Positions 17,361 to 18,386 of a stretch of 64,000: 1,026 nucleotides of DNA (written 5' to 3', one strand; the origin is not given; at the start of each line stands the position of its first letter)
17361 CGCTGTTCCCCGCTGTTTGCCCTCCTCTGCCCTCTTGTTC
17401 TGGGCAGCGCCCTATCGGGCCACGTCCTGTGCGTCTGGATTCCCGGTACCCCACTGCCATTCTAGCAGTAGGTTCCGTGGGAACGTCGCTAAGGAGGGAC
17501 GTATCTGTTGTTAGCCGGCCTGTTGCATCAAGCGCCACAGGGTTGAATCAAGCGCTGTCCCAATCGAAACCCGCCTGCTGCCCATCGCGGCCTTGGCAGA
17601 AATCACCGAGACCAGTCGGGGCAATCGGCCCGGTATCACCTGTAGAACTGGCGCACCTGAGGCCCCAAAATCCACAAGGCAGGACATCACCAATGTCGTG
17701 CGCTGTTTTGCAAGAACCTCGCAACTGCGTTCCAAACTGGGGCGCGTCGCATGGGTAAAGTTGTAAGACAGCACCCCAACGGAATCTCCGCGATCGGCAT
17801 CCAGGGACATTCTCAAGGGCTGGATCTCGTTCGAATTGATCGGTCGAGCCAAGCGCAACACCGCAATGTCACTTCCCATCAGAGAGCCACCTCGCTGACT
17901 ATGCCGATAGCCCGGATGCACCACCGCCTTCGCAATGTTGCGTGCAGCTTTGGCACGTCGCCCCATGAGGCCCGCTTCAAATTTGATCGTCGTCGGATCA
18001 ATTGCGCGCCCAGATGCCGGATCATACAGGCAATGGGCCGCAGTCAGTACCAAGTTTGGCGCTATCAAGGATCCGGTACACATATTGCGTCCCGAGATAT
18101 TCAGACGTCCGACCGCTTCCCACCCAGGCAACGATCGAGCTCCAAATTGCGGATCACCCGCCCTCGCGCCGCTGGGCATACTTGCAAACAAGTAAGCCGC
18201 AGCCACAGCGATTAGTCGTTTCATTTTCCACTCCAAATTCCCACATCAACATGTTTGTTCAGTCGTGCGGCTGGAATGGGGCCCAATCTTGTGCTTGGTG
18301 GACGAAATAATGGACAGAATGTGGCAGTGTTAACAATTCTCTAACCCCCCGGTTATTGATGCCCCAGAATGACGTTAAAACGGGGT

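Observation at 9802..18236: LapA-like T1SS adhesin cassette that pairs with a secreted trypsin-like protease instead of LapG/LapD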

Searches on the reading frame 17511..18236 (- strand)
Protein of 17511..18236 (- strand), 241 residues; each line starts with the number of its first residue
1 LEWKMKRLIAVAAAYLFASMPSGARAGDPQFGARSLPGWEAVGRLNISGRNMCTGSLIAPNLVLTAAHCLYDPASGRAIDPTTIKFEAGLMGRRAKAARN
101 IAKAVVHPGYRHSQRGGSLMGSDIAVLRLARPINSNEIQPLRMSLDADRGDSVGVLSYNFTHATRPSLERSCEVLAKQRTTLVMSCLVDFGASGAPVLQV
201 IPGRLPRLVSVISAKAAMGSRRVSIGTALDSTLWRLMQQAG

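Call 8: search_protein_families(library=pfam, proteins=[window:17511-18236:-], max_evalue=0.01)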
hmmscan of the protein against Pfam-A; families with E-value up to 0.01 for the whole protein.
window:17511-18236:- (241 aa): 2 families
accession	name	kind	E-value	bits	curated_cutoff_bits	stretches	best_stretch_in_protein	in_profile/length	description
PF00089.32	Trypsin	-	9.6e-15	55.4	20.6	1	41-145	14-111/220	Trypsin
PF13365.12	Trypsin_2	-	2.1e-08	35.5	27.6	1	53-199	1-136/144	Trypsin-like peptidase domain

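Call 9: search_protein_families(library=ncbifam, proteins=[window:17511-18236:-], max_evalue=0.01)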
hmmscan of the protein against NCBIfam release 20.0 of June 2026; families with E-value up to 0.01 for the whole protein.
window:17511-18236:- (241 aa): 1 family
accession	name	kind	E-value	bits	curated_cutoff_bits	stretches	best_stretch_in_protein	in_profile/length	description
NF041810.1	Avs1b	equivalog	0.0078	13.3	1500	1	49-93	16-58/1931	AVAST type 1 anti-phage system protease Avs1b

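Call 10: find_encoding_contigs(protein=window:17511-18236:-, flank=10000, max_places=10)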
Protein window:17511-18236:- (241 aa): no gene with exactly this product is on record in the collection.

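Call 12: find_encoding_contigs(protein=window:17511-18224:-, flank=10000, max_places=10)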
Protein window:17511-18224:- (237 aa): 1 contig read that carries it; 1 place shown.
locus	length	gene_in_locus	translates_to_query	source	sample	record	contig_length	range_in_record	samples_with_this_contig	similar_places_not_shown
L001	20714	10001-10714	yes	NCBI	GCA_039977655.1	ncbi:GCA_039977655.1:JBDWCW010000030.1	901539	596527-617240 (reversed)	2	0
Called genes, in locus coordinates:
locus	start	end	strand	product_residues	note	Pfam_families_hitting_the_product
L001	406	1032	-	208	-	PF01386:Ribosomal_L25p, PF14693:Ribosomal_TL5_C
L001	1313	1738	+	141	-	-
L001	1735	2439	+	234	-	PF05090:HTTM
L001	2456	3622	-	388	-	PF01070:FMN_dh, PF03060:NMO (weak)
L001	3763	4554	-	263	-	PF00290:Trp_syntA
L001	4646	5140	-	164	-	PF09411:PagL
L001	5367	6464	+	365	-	PF01926:MMR_HSR1, PF02421:FeoB_N, PF06071:YchF-GTPase_C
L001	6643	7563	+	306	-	PF01156:IU_nuc_hydro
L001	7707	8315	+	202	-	PF01794:Ferric_reduct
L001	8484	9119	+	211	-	-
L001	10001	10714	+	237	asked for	PF00089:Trypsin, PF13365:Trypsin_2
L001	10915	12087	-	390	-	PF25919:BSH_CusB (faint), PF25917:BSH_RND (weak), PF25973:BSH_CzcB (weak), PF25984:BSH_YknX (weak), PF25994:HH_AprE, PF26002:Beta-barrel_AprE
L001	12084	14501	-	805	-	PF00664:ABC_membrane, PF00005:ABC_tran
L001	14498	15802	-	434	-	PF02321:OEP (weak)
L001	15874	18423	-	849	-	PF22783:BapA_N (faint), PF19077:Big_13 (weak), PF13750:Big_3_3 (faint), PF17936:Big_6, PF19077:Big_13 (weak)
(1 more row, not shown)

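Call 14: find_homologous_proteins(query=window:17511-18224:-)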
Query window:17511-18224:- (237 aa): 2566 proteins with E <= 0.001 among 6461 candidates; the best 120 are listed.
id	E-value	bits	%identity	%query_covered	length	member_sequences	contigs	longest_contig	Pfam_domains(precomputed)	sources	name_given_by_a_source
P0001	6.2e-144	495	97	100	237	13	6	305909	PF13365.13,PF00089.33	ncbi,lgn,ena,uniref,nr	ncbi:serine protease [Phaeobacter sp. 11ANDIMAR09]|uniref:trypsin-like serine peptidase n=1 Tax=Phae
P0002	3.1e-143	493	96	100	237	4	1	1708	PF13365.13,PF00089.33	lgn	-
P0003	1.2e-141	488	95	100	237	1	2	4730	PF13365.13,PF00089.33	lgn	-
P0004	1.4e-141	488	95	100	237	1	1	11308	PF13365.13,PF00089.33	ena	-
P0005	5.2e-139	479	92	100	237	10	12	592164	PF13365.13,PF00089.33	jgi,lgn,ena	-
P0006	1.4e-138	478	93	100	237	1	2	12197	PF13365.13,PF00089.33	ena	-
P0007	4.3e-133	460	90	100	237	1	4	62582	PF13365.13,PF00089.33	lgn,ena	-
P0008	1.0e-130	452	88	100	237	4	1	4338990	PF13365.13,PF00089.33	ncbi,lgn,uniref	ncbi:trypsin-like serine peptidase [Pseudophaeobacter sp. TrK17]|uniref:trypsin-like serine peptidas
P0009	1.8e-126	438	84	100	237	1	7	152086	PF13365.13,PF00089.33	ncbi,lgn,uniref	ncbi:trypsin-like serine peptidase [Pseudophaeobacter sp.]|uniref:trypsin-like serine peptidase n=1 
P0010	4.0e-126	437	84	100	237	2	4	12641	PF13365.13,PF00089.33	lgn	-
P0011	9.9e-123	426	81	100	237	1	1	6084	PF13365.13,PF00089.33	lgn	-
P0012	4.0e-122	424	81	100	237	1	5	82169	PF13365.13,PF00089.33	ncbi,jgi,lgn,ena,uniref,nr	ncbi:V8-like Glu-specific endopeptidase [Phaeobacter sp. CECT 5382]|uniref:trypsin-like serine pepti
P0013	1.1e-117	410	79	100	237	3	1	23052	PF13365.13,PF00089.33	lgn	-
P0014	8.1e-116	404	81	100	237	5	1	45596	PF13365.13,PF00089.33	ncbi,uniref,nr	ncbi:trypsin-like serine peptidase [Pseudophaeobacter flagellatus]|uniref:trypsin-like serine peptid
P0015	1.2e-114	400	76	100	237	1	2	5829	PF13365.13,PF00089.33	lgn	-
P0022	6.8e-103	361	73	100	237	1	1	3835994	PF13365.13,PF00089.33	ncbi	ncbi:trypsin-like serine peptidase [Roseobacteraceae bacterium NS-SX3]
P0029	1.8e-91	324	65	100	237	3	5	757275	PF13365.13,PF00089.33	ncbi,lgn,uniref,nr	ncbi:trypsin-like serine protease [Parasedimentitalea maritima]|uniref:Trypsin-like serine protease 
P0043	5.1e-88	313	62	100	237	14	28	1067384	PF13365.13,PF00089.33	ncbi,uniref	ncbi:trypsin-like serine protease [Phaeobacter sp. JH18-32]|uniref:trypsin-like serine peptidase n=1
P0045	2.0e-87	311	61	100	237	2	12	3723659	PF13365.13,PF00089.33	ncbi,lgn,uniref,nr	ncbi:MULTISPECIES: serine protease [Phaeobacter]|uniref:V8-like Glu-specific endopeptidase n=1 Tax=P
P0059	1.1e-85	305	60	100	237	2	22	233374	PF13365.13,PF00089.33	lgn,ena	-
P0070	2.1e-84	301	58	100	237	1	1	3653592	PF13365.13,PF00089.33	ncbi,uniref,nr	ncbi:trypsin-like serine peptidase [Phaeobacter porticola]|uniref:V8-like Glu-specific endopeptidase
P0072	3.9e-84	300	59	100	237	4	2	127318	PF13365.13,PF00089.33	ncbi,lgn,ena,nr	ncbi:MAG: trypsin-like serine protease [Rhodobacteraceae bacterium]|nr:trypsin-like serine protease 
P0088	1.5e-81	291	60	100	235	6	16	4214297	PF13365.13,PF00089.33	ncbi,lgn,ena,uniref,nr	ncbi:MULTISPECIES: trypsin-like serine peptidase [Tritonibacter]|uniref:Trypsin n=1 Tax=Tritonibacte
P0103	5.1e-77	277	61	89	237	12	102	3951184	PF13365.13,PF00089.33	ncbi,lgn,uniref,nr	ncbi:S1 family peptidase [Phaeobacter inhibens]|uniref:Trypsin-like protein n=1 Tax=Phaeobacter inhi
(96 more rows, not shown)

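Call 17: find_related_loci(query=A1, collection=genome_contigs, flank=10000)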
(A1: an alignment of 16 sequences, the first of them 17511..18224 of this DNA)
Query A1 (237 aa) in genome_contigs; peptide patterns used: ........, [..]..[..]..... (x = any residue, [..] = any of these).
600 stretches matched a pattern (row limit reached: there are more); 453 encode a relative of the query (tblastn E <= 1e-3); the best 80 are kept; 80 distinct loci.
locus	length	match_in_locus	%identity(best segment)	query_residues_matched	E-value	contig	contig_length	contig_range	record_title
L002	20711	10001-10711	97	1-237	7e-152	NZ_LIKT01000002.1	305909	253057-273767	Phaeobacter sp. 11ANDIMAR09 PM09_002, whole genome shotgun sequence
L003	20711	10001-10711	68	1-237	4e-104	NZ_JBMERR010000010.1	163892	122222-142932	Cribrihabitans pelagius strain KCTC 42981 spades_K_17_127_10, whole genome shotgun sequence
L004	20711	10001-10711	66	1-237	8e-100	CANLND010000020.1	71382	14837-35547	uncultured Rhodobacteraceae bacterium isolate 691.fasta genome assembly, contig: NODE_20, whole genome shotgun sequence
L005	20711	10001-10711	65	1-237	9e-96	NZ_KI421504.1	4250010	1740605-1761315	Leisingera aquimarina DSM 24565 Leiaq_neu_scaffold_2516677483.1, whole genome shotgun sequence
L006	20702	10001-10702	63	1-236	1e-94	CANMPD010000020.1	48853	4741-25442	uncultured Rhodobacteraceae bacterium isolate 4-2047-3Z.fasta genome assembly, contig: NODE_20, whole genome shotgun seq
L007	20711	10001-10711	63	1-237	2e-94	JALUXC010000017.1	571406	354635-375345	MAG: Pseudophaeobacter sp. isolate 131-447_metabat1_scaf2bin.003 131-447_scaffold_3_c2, whole genome shotgun sequence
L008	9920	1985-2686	64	1-236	5e-93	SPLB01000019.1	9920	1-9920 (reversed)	MAG: Rhodobacteraceae bacterium isolate CSH_ALOHA_XIX_Bin_3 k99_62083, whole genome shotgun sequence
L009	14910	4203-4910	58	1-236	7e-89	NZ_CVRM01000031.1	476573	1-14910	Phaeobacter italicus strain CECT 7645, whole genome shotgun sequence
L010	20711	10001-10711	64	1-237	2e-91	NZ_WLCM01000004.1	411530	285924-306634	Leisingera sp. ANG59 scaffold4.1, whole genome shotgun sequence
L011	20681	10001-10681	58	1-229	2e-81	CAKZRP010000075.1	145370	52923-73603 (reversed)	MAG TPA_asm: uncultured Rhodobacteraceae bacterium isolate ERR2094164_bin.71_CONCOCT_v1.1_MAG genome assembly, contig: E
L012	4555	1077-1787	53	1-237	1e-77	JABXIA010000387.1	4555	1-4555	MAG: Rhodobacteraceae bacterium isolate HF-Dia18 c_000000032980, whole genome shotgun sequence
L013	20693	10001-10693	54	5-237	3e-74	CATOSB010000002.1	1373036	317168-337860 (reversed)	MAG: uncultured Rhodobacteraceae bacterium isolate f94b6688-853e-4832-a164-06a7adc5b4b5 genome assembly, contig: contig_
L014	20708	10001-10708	63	1-237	2e-94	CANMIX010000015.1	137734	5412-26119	uncultured Rhodobacteraceae bacterium isolate 4-2012.fasta genome assembly, contig: NODE_15, whole genome shotgun sequen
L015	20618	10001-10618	53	32-237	3e-68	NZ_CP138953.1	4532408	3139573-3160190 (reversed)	Shimia sp. MIT910701 chromosome, complete genome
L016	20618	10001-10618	53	32-237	9e-68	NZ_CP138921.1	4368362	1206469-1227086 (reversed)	Shimia sp. MIT1388 chromosome, complete genome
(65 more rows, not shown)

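Call 36: predict_structure(alignment_id=A1)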
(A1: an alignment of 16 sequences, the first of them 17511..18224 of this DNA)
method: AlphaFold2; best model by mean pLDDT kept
length: 237 residues; sequences in the alignment: 16
mean_pLDDT: 79.3   pTM: 0.79
mean pLDDT of the five models: 79.3, 77.1, 75.4, 69.3, 67.9
residues with pLDDT >= 90: 88; 70-90: 97; 50-70: 24; < 50: 28
segments of 3 or more residues with pLDDT < 50: 1-4, 6-29
pLDDT, mean of each block of 10 residues (from residue 1): 43 38 38 80 78 96 89 91 84 95 85 70 96 91 89 75 77 88 79 86 89 72 87 93
secondary structure, 60 per line:
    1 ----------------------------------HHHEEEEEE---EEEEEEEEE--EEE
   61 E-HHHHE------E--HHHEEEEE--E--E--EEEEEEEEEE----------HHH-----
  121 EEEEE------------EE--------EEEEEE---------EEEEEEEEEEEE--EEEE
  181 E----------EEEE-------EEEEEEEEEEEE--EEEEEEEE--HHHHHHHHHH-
elements in order: E38-43 E47-55 E58-61 H63-66 E80-84 E93-102 E121-125 E148-153 E163-174 E177-181 E192-195 E203-214 E217-224 H227-236

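Call 38: search_solved_structures(query=A1, max_evalue=0.01, show_alignments=2)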
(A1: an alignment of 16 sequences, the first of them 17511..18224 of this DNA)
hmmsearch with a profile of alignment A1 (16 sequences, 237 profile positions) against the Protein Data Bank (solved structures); distinct sequences matched with E-value up to 0.01: 401 (the best 60 are shown).
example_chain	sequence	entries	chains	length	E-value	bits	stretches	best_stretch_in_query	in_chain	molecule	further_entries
7uxg_A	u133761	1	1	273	2.4e-14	56.6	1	32-82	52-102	Serine protease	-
1bbr_H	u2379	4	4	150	3.5e-09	39.6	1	47-142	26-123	EPSILON-THROMBIN | THROMBIN | EPSILON THROMBIN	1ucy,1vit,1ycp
2xxl_A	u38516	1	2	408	9.3e-09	38.2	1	45-149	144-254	GRAM-POSITIVE SPECIFIC SERINE PROTEASE, ISOFORM B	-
1id5_H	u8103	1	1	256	1.3e-08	37.8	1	47-141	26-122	THROMBIN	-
1a0h_B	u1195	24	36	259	1.3e-08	37.8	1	47-141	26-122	MEIZOTHROMBIN | THROMBIN | EPSILON-THROMBIN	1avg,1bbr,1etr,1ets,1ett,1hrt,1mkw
1mkw_K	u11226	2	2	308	1.6e-08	37.5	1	46-141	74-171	PRETHROMBIN-2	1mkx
1bhx_B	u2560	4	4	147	5.6e-08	35.7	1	47-141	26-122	ALPHA THROMBIN | thrombin heavy chain, B | Thrombin heavy chain fragment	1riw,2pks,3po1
3bn9_B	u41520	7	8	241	7.1e-08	35.4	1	43-143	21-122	Membrane-type serine protease 1 | Suppressor of tumorigenicity 14 protein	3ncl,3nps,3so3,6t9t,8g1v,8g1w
1vr1_H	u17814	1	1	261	8e-08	35.2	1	44-141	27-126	thrombin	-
3p8f_A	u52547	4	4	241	1.3e-07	34.5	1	43-142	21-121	ST14 protein | Suppressor of tumorigenicity 14 protein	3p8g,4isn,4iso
5lyo_A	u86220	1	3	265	1.3e-07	34.5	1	43-142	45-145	Suppressor of tumorigenicity 14 protein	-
4is5_A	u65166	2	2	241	1.3e-07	34.5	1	43-142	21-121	Suppressor of tumorigenicity 14 protein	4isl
1eaw_A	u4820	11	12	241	1.3e-07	34.5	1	43-142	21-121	SUPPRESSOR OF TUMORIGENICITY 14 | Suppressor of tumorigenicity 14 protein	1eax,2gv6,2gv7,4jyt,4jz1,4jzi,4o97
3edx_B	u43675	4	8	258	1.9e-07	34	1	46-140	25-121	Thrombin heavy chain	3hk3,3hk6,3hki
2pux_B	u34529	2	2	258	1.9e-07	34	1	46-140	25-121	Thrombin heavy chain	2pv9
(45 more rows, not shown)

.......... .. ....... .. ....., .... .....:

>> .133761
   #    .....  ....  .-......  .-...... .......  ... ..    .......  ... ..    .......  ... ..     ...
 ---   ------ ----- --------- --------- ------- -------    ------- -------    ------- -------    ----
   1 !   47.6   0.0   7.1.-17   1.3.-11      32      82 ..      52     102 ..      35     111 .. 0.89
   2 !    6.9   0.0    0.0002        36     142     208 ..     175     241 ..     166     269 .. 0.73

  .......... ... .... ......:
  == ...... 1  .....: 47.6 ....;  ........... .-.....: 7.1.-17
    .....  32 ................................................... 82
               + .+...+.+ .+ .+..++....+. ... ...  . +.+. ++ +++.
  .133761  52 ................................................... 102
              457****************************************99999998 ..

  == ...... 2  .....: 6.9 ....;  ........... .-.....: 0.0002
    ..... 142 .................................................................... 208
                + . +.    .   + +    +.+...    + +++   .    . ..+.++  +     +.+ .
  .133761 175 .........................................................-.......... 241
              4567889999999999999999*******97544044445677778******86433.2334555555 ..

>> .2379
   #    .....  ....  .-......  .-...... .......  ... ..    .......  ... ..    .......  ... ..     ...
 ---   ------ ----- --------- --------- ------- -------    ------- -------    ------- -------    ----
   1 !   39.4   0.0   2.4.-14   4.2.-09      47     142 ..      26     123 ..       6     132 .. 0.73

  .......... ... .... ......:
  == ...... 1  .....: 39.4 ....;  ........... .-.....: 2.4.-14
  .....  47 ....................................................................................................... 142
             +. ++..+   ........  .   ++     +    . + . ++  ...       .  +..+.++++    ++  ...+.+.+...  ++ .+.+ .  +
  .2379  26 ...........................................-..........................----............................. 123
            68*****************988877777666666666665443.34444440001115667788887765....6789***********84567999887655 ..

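Call 39: fold_search(model_id=the predicted structure, library=pdb)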
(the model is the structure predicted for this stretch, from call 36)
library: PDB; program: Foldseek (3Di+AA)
matches with E <= 10: 1525; with E <= 0.001: 1007
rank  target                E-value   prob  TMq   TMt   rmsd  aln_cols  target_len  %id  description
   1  1exf                  2.3e-11  1.00  0.65  0.64   3.7       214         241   20  EXFOLIATIVE TOXIN A (released 1998-02-25)
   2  8w20_G                2.7e-11  1.00  0.68  0.73   3.8       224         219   19  Umb1 umbrella toxin particle (released 2024-04-17)
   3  8w20_C                4.7e-11  1.00  0.68  0.41   3.7       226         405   18  Umb1 umbrella toxin particle (released 2024-04-17)
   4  8w20_E                4.7e-11  1.00  0.66  0.70   4.0       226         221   19  Umb1 umbrella toxin particle (released 2024-04-17)
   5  9dpf_A                4.9e-11  1.00  0.66  0.67   3.9       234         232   19  Crystal structure of TMPRSS11D S368A complexed with its own zymogen activation motif (released 2024-10-16)
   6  8t3i_B                5.2e-11  1.00  0.64  0.64   3.9       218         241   17  Crystal structure of mutant exfoliative toxin C (ExhC) from Mammaliicoccus sciuri (released 2023-11-08)
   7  1due                  7.5e-11  1.00  0.65  0.63   3.7       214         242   20  CRYSTAL STRUCTURE OF EXFOLIATIVE TOXIN A S195A MUTANT (released 2003-01-21)
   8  5lyo_C                7.5e-11  1.00  0.66  0.62   9.3       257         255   21  Crystal structure of the zymogen matriptase catalytic domain (released 2017-10-25)
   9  8v04_B                8.4e-11  1.00  0.67  0.66   4.3       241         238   18  High resolution TMPRSS2 structure following acylation by nafamostat (released 2024-01-31)
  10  10mw                  8.8e-11  1.00  0.66  0.67   4.2       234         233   19  N-Alkyl &amp; N-Aryl Aminopyrazole Spirocarbamates: A Two-Pronged Lead Optimization Strategy to Identify Orally Bioavail (released 2026-03-11)
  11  8vis_D                9.3e-11  1.00  0.65  0.65   4.0       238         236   19  Human TMPRSS11D complexed with a disulfide-linked autoinhibitory DDDDK peptide (released 2024-01-31)
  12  9bsh_A                1.0e-10  1.00  0.64  0.62   3.9       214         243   20  Staphylococcus aureus exfoliative toxin A D164A variant (released 2025-04-23)
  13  5gvt_A                1.0e-10  1.00  0.67  0.67   4.2       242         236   20  Crystal structures of the serine protease domain of murine plasma kallikrein (released 2017-11-22)
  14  2zdv_H                1.1e-10  1.00  0.68  0.65   3.6       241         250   16  Exploring Thrombin S1 pocket (released 2008-10-28)
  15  1agj_A                1.2e-10  1.00  0.66  0.64   3.4       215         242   20  EPIDERMOLYTIC TOXIN A FROM STAPHYLOCOCCUS AUREUS (released 1997-09-26)
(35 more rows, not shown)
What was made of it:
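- On S1 (chymotrypsin-fold) serine peptidase: The AF2 model (pLDDT 79) matches exfoliative toxin A, the Umb1 protease and a glutamyl endopeptidase at E about 1e-11 (calls 36, 39).
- Checked: The AF2 model has a chymotrypsin fold (calls 36, 39).
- The fold neighbours of the protease (exfoliative toxins, glutamyl endopeptidases) prefer acidic P1 residues, whereas the linker is Ala/Gly-rich (call 39; the interpretation is from general knowledge).
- Tried and rejected: Protease specificity from fold neighbours (call 39).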

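Call 55: search_dna_similar(query=window:17511-18224:-, collection=plasmids, mode=protein, max_evalue=1e-10, max_rows=40)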
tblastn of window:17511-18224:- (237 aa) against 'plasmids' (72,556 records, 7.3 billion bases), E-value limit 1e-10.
Records with a match: 1; places in all: 1; records where one place covers at least 80% of the query: 0.
Best place of each record, by identity: <60% 1.
By first word of the organism name: Roseomonas 1.
By predicted mobility (MOB-suite, as given by PLSDB): non-mobilizable 1.
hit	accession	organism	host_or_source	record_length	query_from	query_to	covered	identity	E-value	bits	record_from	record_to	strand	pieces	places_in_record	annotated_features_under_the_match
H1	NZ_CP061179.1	Roseomonas haemaphysalidis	tick,pure culture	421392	35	195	68%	33.3%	3e-11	70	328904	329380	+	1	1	trypsin-like peptidase domain-containing protein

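Call 57: find_encoding_contigs(protein=P0045, flank=10000, max_places=2)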
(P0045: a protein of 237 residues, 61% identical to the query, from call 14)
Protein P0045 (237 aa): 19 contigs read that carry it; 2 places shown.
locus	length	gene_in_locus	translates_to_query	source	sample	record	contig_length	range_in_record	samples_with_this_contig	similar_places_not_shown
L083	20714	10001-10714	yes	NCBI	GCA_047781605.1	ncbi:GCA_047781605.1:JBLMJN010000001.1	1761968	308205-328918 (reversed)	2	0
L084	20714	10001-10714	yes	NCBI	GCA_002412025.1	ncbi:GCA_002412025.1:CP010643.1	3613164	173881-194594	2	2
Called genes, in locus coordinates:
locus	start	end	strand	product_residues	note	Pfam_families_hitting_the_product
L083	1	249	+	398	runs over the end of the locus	PF01212:Beta_elim_lyase (faint), PF01041:DegT_DnrJ_EryC1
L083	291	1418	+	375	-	PF01370:Epimerase, PF04321:RmlD_sub_bind (weak), PF16363:GDP_Man_Dehyd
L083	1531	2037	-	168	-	-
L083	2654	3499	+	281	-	PF01226:Form_Nir_trans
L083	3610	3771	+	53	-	-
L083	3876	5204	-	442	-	PF01134:GIDA (weak), PF01262:AlaDh_PNT_C (faint), PF01266:DAO (faint), PF07992:Pyr_redox_2, PF12831:FAD_oxidored, PF13738:Pyr_redox_3, PF00070:Pyr_redox, PF02852:Pyr_redox_dim (weak), +1 more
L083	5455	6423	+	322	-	PF03631:Virul_fac_BrkB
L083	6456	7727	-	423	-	PF07690:MFS_1 (faint)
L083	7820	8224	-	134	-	PF00376:MerR, PF13411:MerR_1, PF09278:MerR-DNA-bind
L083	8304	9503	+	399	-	PF00083:Sugar_tr (weak), PF07690:MFS_1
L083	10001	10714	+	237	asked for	PF00089:Trypsin, PF13365:Trypsin_2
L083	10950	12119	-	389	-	PF25919:BSH_CusB (faint), PF25917:BSH_RND (weak), PF25973:BSH_CzcB (weak), PF25984:BSH_YknX (weak), PF25994:HH_AprE, PF26002:Beta-barrel_AprE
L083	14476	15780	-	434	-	PF02321:OEP (weak)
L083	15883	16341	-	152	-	-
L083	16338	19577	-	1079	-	-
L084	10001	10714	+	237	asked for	PF00089:Trypsin, PF13365:Trypsin_2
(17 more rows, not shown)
